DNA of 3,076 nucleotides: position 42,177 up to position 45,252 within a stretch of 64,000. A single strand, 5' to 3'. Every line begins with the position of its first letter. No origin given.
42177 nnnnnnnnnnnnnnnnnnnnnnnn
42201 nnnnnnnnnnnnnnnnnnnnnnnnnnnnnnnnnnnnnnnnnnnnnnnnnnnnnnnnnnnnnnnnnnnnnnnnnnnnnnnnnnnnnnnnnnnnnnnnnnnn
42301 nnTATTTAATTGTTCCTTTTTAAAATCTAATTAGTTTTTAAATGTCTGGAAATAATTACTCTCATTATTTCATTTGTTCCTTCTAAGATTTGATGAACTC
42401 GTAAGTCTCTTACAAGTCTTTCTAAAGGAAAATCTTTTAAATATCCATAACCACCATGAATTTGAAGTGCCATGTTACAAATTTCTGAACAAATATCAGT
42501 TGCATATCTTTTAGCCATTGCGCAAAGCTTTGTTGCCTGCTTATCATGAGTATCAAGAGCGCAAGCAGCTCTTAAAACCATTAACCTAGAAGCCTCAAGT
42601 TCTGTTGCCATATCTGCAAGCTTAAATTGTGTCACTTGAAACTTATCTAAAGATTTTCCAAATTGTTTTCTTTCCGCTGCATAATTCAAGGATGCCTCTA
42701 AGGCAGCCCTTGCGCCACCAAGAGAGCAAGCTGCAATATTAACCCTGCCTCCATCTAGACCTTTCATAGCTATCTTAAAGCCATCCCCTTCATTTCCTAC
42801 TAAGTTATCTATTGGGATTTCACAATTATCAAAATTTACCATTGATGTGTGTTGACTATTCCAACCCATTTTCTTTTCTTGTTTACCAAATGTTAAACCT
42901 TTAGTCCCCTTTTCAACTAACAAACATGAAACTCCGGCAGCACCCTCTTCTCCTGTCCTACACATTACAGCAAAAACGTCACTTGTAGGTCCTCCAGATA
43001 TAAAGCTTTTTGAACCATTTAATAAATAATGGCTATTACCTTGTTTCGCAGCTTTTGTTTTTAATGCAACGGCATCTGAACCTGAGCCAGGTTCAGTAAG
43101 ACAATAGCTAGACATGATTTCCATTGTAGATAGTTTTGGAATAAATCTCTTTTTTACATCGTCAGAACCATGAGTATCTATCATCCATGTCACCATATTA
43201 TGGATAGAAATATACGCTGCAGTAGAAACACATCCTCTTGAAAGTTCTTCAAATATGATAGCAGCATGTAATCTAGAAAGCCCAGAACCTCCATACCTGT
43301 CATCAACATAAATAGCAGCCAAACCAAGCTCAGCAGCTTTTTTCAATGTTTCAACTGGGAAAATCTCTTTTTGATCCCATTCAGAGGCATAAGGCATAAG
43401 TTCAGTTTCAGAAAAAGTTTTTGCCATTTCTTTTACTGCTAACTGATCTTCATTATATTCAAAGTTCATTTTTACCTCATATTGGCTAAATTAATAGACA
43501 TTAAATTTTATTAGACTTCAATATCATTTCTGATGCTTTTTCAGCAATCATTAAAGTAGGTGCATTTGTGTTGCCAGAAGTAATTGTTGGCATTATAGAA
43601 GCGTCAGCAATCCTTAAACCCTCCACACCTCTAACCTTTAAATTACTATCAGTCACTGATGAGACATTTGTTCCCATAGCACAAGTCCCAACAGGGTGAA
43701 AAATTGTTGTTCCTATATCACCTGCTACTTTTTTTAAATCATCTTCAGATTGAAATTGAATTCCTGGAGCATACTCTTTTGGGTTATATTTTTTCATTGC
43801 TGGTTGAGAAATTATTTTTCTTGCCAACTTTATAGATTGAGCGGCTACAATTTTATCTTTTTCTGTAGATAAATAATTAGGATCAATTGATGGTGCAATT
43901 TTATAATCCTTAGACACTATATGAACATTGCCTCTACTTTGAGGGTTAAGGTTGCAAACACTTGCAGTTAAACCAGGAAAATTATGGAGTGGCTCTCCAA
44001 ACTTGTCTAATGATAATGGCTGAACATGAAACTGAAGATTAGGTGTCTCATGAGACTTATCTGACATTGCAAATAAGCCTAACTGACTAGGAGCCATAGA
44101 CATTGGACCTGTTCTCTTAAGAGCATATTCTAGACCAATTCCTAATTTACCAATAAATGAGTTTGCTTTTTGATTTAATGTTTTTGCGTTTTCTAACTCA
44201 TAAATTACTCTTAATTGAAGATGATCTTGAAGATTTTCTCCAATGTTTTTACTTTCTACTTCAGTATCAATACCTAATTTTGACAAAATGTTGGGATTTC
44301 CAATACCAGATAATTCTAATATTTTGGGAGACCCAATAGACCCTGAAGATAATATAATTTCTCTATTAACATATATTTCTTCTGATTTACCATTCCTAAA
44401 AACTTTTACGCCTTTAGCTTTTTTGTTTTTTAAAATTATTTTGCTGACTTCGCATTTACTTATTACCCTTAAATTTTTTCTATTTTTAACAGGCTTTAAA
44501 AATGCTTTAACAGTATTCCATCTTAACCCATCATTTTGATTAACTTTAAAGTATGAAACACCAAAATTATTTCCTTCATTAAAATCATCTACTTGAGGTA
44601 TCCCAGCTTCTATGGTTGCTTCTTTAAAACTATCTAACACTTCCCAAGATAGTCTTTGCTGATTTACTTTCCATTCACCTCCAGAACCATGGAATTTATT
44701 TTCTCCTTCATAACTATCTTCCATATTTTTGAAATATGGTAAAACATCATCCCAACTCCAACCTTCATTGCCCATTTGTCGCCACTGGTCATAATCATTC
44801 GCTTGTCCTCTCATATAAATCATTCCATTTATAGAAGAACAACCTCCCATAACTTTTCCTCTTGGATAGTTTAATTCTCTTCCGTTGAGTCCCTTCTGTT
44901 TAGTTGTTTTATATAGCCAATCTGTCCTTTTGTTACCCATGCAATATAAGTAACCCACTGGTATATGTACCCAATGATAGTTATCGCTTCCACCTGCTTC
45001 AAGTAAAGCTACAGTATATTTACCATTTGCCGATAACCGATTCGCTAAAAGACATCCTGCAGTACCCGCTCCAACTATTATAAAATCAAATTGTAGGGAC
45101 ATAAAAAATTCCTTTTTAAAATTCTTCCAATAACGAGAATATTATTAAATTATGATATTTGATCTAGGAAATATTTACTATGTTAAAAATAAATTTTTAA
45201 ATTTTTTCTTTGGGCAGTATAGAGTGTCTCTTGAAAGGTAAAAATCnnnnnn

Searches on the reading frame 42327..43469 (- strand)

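Call 51: search_protein_families(library=pfam, proteins=[window:42327-43469:-], max_evalue=1e-8)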
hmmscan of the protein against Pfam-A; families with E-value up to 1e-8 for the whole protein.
window:42327-43469:- (380 aa): 4 families
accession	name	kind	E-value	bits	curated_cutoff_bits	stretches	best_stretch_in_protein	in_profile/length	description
PF00441.29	Acyl-CoA_dh_1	-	2.3e-49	167.8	22.4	1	228-377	1-149/150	Acyl-CoA dehydrogenase, C-terminal domain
PF02771.21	Acyl-CoA_dh_N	-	1.4e-33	116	22.9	1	6-117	1-113/113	Acyl-CoA dehydrogenase, N-terminal domain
PF02770.24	Acyl-CoA_dh_M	-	2.4e-26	92.2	33.3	1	122-216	2-97/97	Acyl-CoA dehydrogenase, middle domain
PF08028.16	Acyl-CoA_dh_2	-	1.8e-25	90.2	22.7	1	245-365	3-132/134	Acyl-CoA dehydrogenase, C-terminal domain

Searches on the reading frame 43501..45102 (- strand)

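Call 51: search_protein_families(library=pfam, proteins=[window:43501-45102:-], max_evalue=1e-8)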
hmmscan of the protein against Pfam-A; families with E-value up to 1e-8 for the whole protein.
window:43501-45102:- (533 aa): 2 families
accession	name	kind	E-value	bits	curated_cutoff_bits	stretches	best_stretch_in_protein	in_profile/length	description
PF00732.25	GMC_oxred_N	-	6.9e-48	163.8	23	1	5-295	1-217/218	GMC oxidoreductase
PF05199.19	GMC_oxred_C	-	3.3e-34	118.9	24.6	1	387-520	1-139/139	GMC oxidoreductase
